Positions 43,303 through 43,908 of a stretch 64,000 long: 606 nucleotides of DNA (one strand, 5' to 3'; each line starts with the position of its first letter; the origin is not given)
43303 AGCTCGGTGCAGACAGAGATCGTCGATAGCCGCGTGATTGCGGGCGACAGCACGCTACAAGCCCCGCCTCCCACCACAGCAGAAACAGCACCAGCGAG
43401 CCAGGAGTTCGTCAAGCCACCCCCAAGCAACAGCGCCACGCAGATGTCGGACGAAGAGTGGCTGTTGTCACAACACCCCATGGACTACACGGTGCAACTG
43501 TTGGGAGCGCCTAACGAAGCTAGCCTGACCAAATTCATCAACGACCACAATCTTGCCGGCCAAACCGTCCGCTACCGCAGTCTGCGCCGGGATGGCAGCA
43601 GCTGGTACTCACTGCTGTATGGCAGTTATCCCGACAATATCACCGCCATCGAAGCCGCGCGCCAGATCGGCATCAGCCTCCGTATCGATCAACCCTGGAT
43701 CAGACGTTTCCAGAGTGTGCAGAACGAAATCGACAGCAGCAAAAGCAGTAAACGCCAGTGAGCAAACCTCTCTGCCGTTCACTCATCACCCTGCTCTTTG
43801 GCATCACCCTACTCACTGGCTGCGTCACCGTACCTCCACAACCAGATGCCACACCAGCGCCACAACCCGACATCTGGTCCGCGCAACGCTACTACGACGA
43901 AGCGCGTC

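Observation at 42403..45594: Tandem array of three BamD paralogs; the first two are fused to SPOR peptidoglycan-binding domains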

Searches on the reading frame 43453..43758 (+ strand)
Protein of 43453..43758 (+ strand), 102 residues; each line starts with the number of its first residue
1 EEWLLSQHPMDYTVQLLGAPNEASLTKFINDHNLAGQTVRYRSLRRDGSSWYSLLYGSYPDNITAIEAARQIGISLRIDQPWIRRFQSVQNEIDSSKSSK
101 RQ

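Call 43: search_solved_structures(query=window:43453-43758:+, max_evalue=10, show_alignments=3)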
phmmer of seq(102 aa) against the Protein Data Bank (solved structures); distinct sequences matched with E-value up to 10: 1.
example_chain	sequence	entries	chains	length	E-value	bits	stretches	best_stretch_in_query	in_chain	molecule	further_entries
2lfv_A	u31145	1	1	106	5.9e-05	26.5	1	9-92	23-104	Protein damX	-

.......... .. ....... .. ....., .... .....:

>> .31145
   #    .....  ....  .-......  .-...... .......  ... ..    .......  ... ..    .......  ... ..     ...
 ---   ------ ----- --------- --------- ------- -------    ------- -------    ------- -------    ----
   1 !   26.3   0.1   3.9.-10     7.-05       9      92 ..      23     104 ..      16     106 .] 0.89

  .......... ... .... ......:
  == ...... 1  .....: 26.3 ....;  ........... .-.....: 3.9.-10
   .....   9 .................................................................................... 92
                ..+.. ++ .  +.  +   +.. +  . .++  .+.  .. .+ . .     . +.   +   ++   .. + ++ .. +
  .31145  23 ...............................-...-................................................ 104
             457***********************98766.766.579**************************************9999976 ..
